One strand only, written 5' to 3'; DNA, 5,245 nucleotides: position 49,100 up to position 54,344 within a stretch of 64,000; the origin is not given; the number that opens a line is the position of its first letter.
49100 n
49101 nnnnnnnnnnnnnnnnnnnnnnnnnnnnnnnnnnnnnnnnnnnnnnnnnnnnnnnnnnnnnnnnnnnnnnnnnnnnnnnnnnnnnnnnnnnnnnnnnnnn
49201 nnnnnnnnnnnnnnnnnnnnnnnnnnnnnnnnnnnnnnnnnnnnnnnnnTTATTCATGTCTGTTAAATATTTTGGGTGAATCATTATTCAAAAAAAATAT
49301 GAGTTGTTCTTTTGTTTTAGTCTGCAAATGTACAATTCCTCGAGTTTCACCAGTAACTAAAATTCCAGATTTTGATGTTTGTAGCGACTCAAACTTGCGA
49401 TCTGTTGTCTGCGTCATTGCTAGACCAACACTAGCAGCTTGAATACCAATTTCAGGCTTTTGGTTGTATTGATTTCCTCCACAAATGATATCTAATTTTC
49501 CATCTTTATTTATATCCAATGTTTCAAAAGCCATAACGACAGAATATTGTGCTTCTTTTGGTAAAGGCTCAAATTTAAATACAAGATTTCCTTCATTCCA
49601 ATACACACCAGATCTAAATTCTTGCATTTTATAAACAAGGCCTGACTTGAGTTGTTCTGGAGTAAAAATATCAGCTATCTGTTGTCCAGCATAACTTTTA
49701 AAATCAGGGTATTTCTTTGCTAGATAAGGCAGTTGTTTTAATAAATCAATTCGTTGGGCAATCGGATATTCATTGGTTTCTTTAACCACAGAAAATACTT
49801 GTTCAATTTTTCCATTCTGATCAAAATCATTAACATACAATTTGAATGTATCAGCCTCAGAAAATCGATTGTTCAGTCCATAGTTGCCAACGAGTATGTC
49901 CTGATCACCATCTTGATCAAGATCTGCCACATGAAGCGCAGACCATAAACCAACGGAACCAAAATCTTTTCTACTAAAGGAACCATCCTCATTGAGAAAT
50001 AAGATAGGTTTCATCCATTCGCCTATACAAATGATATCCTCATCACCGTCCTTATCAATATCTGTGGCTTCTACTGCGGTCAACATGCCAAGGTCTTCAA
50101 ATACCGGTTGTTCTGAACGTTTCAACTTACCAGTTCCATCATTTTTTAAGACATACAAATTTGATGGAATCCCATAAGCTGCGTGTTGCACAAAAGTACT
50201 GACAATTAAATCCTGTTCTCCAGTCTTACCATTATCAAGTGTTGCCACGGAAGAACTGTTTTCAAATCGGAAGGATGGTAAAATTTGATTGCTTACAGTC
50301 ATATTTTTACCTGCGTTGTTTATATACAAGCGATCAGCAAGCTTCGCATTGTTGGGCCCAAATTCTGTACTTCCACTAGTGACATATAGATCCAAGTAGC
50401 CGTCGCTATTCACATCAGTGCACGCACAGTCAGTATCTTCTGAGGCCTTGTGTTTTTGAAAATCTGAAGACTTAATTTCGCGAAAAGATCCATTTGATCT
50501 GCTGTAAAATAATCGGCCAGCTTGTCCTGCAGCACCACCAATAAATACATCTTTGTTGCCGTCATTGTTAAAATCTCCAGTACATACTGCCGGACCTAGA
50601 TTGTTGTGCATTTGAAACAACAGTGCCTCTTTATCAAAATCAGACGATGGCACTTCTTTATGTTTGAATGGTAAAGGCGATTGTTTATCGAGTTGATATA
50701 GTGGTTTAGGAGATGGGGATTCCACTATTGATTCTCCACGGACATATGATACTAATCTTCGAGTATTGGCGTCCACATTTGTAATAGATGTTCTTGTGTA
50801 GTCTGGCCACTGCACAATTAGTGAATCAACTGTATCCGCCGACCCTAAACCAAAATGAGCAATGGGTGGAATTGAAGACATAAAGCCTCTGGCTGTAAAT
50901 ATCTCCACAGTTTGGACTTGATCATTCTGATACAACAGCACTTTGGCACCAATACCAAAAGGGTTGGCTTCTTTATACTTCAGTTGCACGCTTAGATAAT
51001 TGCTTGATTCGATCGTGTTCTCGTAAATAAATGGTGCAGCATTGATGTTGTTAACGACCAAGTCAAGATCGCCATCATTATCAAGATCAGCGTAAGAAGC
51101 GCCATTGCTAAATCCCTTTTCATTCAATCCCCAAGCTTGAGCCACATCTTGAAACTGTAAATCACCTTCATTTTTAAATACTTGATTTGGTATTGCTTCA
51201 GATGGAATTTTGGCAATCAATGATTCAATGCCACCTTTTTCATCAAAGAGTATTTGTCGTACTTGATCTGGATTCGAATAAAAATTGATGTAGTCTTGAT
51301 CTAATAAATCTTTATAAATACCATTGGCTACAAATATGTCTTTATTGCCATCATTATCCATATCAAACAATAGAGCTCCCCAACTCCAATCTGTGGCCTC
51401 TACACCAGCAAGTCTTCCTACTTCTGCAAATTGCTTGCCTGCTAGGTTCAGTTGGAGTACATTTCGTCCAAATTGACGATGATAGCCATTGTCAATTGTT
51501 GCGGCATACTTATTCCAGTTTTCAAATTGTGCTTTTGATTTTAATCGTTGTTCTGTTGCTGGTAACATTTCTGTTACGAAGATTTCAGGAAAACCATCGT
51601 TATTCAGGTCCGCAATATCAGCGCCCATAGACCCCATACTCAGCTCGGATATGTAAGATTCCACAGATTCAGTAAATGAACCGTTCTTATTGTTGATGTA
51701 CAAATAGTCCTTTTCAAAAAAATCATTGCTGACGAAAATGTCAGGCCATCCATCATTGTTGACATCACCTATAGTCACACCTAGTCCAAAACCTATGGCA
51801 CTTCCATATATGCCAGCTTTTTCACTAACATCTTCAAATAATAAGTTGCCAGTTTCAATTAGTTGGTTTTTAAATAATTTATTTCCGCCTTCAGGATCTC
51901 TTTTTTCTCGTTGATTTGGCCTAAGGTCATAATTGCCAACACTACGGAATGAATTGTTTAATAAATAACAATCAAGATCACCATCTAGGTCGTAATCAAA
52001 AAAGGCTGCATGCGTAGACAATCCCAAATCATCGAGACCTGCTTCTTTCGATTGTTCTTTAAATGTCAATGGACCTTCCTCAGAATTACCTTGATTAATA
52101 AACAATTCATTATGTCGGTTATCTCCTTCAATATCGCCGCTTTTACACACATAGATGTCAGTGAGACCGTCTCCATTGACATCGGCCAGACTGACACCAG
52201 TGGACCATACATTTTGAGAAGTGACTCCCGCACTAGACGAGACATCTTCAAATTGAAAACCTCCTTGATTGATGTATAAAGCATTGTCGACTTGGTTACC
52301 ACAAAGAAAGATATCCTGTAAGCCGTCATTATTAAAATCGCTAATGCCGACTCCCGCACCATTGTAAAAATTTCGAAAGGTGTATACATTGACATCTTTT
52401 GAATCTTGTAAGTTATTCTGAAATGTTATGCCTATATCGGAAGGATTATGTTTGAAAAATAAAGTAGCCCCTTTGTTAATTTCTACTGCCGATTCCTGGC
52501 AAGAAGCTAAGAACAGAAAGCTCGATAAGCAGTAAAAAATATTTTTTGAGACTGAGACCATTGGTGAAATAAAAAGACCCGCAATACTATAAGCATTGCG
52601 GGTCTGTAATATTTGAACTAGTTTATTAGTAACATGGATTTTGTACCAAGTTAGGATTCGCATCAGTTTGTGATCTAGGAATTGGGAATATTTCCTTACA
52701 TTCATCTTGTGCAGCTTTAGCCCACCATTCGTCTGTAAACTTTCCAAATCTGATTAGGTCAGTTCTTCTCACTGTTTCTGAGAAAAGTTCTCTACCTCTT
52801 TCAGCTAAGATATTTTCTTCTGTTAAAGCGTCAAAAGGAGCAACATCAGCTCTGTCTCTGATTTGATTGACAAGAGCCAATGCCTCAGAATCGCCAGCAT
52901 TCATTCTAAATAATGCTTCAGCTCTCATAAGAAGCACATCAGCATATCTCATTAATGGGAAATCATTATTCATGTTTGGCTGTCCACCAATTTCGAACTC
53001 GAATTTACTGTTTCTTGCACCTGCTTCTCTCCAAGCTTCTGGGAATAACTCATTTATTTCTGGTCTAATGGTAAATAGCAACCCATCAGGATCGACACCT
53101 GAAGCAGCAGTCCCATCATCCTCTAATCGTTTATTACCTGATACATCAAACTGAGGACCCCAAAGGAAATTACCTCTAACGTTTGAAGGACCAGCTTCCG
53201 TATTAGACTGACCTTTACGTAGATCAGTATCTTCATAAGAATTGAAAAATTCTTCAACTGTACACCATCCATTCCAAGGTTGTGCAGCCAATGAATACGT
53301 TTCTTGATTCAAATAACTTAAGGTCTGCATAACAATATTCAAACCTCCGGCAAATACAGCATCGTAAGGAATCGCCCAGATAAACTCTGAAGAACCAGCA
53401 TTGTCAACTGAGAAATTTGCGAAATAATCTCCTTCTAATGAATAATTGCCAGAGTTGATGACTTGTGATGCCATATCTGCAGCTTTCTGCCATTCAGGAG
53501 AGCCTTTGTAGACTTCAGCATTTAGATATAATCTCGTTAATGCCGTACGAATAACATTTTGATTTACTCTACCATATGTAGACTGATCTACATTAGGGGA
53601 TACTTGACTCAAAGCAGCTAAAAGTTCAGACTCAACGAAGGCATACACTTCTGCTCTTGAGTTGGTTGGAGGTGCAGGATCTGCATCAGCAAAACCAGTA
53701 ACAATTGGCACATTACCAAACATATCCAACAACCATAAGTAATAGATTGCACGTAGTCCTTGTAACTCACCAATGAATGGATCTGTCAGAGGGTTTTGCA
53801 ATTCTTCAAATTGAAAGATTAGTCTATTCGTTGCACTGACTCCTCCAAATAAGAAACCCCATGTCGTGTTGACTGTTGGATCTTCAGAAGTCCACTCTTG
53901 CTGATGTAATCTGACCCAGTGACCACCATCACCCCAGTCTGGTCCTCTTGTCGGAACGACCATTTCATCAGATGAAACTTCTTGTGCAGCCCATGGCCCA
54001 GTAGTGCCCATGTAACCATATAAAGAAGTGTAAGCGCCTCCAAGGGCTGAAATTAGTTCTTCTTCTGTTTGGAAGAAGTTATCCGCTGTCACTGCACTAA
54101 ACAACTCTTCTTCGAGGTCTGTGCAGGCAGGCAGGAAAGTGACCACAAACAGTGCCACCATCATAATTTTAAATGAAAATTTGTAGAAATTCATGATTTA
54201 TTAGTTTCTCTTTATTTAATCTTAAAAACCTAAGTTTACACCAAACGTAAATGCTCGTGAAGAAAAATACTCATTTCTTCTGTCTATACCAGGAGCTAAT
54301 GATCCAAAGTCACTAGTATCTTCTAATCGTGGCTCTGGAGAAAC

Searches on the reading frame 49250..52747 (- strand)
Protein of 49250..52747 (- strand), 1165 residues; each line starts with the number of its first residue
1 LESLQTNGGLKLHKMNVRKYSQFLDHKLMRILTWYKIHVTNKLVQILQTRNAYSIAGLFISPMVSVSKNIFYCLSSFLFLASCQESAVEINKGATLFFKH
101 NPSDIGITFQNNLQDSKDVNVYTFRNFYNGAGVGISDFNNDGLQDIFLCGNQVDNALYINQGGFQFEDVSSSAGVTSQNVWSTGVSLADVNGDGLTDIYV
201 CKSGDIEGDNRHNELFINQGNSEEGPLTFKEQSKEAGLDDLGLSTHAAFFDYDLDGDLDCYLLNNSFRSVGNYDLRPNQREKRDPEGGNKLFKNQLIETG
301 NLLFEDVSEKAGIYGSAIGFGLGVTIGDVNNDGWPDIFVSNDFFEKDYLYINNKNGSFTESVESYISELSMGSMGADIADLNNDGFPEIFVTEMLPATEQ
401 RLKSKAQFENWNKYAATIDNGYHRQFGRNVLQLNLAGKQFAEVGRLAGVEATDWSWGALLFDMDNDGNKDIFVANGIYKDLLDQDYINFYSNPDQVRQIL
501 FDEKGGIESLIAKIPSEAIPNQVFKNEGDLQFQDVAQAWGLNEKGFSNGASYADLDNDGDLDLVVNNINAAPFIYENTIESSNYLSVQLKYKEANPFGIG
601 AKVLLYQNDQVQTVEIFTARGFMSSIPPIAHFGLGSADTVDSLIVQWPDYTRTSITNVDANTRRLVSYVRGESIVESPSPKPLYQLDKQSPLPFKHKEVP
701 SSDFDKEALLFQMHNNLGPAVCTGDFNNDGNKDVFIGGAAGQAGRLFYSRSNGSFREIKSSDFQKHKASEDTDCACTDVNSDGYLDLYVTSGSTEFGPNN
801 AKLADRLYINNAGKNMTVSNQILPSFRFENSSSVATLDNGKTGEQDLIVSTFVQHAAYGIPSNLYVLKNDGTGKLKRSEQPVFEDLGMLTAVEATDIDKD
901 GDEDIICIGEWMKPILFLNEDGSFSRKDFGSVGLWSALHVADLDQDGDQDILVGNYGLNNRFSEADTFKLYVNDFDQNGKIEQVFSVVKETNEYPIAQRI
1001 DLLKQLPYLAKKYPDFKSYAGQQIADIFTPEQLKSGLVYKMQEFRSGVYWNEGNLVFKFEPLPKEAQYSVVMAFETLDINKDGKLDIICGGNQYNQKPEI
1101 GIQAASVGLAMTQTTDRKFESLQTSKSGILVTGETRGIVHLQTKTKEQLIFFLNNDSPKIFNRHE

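Call 79: search_protein_families(library=pfam, proteins=[window:49250-52747:-], max_evalue=0.00001)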
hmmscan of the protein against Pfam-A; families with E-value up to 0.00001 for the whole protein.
window:49250-52747:- (1165 aa): 3 families
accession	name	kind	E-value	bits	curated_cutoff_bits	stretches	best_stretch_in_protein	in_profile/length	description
PF13517.12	FG-GAP_3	-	9.4e-74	244.4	26.9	5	328-391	1-61/61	FG-GAP-like repeat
PF01839.29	FG-GAP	-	4.9e-29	100.1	22.1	0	935-959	2-26/37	FG-GAP repeat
PF07593.17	UnbV_ASPIC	-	2.4e-19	69.4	23.4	1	598-663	1-66/68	ASPIC and UnbV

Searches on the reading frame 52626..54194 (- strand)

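Call 79: search_protein_families(library=pfam, proteins=[window:52626-54194:-], max_evalue=0.00001)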
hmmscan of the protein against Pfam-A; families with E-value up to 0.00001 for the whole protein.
window:52626-54194:- (522 aa): 2 families
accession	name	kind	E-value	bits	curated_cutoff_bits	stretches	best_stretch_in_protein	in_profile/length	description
PF07980.17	SusD_RagB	-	3.1e-27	96.4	23.1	1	405-522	149-297/297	SusD family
PF14322.12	SusD-like_3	-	1.5e-10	42.1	27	1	41-224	16-191/191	Starch-binding associating with outer membrane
